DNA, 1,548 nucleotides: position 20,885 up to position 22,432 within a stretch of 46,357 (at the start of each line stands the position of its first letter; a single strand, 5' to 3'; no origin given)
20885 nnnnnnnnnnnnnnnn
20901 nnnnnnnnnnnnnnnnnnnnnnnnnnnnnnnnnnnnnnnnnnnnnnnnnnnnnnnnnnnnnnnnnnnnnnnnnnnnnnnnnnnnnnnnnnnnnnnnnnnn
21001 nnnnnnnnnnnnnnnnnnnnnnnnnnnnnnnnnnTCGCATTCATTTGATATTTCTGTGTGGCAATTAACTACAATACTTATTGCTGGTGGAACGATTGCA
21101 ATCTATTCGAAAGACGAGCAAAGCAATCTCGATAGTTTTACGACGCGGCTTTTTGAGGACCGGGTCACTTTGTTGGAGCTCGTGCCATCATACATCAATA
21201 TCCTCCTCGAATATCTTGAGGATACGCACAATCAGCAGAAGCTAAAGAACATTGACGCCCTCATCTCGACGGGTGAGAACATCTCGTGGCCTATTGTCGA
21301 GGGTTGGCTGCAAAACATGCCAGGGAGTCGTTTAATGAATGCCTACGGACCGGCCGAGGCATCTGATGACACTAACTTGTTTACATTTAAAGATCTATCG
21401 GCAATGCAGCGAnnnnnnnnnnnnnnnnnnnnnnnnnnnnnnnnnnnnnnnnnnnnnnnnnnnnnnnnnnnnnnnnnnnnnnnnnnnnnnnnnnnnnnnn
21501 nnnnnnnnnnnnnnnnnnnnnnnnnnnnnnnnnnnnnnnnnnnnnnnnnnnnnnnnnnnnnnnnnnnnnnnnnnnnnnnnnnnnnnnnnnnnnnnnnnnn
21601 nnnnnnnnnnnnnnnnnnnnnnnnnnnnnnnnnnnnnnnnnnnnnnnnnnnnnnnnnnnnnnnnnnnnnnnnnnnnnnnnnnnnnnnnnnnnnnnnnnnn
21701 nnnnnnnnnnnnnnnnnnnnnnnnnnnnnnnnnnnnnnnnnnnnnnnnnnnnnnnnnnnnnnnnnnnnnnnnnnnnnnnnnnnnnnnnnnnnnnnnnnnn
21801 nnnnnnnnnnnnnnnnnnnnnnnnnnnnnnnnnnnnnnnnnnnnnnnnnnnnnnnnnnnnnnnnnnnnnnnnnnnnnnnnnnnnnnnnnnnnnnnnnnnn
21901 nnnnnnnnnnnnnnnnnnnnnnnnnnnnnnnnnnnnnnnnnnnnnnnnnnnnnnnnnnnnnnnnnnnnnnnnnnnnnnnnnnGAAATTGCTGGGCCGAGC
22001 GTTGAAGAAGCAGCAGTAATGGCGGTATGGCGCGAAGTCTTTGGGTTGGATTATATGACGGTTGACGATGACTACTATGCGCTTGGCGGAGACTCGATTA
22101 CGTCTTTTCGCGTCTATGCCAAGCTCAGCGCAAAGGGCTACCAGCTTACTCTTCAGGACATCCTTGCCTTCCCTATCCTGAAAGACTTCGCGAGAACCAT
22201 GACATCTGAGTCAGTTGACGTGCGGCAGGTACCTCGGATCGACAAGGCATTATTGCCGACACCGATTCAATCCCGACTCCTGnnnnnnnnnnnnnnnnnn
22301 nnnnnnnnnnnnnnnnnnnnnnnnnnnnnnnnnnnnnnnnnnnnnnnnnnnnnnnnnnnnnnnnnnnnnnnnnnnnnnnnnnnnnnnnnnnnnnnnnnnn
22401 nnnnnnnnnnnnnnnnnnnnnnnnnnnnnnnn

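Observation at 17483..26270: Unusual assembly-line logic: A-T-C-A-T-E plus a separate C-T-C protein, with no release domain and an orphan carrier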

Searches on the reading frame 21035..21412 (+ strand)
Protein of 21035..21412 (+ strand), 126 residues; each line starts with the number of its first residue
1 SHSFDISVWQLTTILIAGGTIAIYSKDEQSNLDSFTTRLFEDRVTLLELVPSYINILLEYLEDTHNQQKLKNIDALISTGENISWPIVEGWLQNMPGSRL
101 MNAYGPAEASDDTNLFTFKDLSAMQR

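Call 100: search_solved_structures(query=window:21035-21412:+, max_evalue=0.00001, show_alignments=5)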
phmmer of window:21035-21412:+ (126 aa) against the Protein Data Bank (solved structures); distinct sequences matched with E-value up to 0.00001: 15.
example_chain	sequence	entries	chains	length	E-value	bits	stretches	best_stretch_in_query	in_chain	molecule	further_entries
9n1u_A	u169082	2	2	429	1.2e-19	73.5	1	2-113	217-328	Non-ribosomal peptide synthetase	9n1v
8xjz_C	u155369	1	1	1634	9.9e-14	54.5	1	2-113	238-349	Peptide synthetase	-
9up2_A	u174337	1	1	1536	4.9e-12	49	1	1-120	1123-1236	PvdL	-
9lcp_A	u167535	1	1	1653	5.3e-12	48.9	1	1-120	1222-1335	PvdL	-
9lco_A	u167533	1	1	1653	5.3e-12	48.9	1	1-120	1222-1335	PvdL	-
9lcq_A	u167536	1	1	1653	5.3e-12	48.9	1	1-120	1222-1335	PvdL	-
6ea3_B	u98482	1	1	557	6.6e-09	38.9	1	3-113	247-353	adenylation domain of Fuscachelin synthetase component H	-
5n82_A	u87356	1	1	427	2.3e-08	37.1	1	2-109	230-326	Tyrocidine synthase 1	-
9bfd_A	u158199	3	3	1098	1e-07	35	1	2-111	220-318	Tyrocidine synthase 1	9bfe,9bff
5n81_A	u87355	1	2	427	2.2e-06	30.8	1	2-109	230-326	Tyrocidine synthase 1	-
3e7w_A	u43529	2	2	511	3.9e-06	30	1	3-110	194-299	D-alanine--poly(phosphoribitol) ligase subunit 1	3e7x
1amu_A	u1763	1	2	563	5.5e-06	29.5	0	2-110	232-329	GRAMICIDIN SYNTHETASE 1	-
4d4g_A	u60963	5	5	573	6.5e-06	29.2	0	2-125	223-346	APNAA1 | APNA A1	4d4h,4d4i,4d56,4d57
3fcc_A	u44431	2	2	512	8e-06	28.9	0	3-110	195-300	D-alanine--poly(phosphoribitol) ligase subunit 1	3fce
3dhv_A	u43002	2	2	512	8e-06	28.9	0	3-110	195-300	D-alanine-poly(phosphoribitol) ligase | D-alanine--poly(phosphoribitol) ligase subunit 1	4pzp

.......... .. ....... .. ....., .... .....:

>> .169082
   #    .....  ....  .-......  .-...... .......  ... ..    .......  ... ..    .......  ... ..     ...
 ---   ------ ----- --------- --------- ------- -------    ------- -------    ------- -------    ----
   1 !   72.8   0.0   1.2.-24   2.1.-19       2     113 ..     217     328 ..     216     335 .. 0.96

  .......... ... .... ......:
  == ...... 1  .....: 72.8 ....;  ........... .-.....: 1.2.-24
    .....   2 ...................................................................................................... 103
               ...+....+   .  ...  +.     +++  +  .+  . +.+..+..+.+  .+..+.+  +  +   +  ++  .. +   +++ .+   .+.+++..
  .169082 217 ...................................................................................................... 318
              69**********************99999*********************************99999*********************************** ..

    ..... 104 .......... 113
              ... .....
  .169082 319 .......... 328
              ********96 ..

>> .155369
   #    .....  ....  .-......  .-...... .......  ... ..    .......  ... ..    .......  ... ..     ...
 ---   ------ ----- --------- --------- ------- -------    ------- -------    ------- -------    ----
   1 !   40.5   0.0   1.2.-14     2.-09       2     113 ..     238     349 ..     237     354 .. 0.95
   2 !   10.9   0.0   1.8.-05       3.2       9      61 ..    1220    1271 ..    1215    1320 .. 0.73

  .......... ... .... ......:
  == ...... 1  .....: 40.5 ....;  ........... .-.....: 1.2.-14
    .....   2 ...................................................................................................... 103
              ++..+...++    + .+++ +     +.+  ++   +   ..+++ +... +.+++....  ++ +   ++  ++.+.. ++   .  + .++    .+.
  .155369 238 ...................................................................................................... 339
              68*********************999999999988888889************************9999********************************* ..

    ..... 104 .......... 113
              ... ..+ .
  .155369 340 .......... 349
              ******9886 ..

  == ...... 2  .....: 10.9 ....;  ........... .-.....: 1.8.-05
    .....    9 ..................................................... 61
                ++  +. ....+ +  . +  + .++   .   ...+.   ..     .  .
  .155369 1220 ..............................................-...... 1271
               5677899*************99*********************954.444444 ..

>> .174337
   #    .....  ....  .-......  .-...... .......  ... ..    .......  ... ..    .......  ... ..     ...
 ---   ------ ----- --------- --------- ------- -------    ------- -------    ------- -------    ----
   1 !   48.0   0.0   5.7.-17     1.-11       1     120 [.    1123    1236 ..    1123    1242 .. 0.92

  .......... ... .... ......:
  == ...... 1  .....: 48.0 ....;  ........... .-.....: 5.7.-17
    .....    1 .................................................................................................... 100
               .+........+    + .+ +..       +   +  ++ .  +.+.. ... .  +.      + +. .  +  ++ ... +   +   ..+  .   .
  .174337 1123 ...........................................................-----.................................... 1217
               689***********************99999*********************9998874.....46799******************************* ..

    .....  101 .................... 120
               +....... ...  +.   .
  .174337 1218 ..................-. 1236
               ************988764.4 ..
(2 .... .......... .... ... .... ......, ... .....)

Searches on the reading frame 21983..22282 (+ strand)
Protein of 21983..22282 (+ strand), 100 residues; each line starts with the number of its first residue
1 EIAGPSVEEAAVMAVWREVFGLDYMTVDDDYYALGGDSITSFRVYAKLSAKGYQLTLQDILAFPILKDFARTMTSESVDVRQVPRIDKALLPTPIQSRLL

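Call 8: search_protein_families(library=pfam, proteins=[window:21983-22282:+], max_evalue=1)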
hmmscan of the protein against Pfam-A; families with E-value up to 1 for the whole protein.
window:21983-22282:+ (100 aa): 2 families
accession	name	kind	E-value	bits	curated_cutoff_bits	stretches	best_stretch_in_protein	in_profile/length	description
PF00550.31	PP-binding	-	1.1e-07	32.5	20.8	1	11-71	2-65/67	Phosphopantetheine attachment site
PF12936.12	Kri1_C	-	0.15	12.7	25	1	30-62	14-45/89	KRI1-like family C-terminal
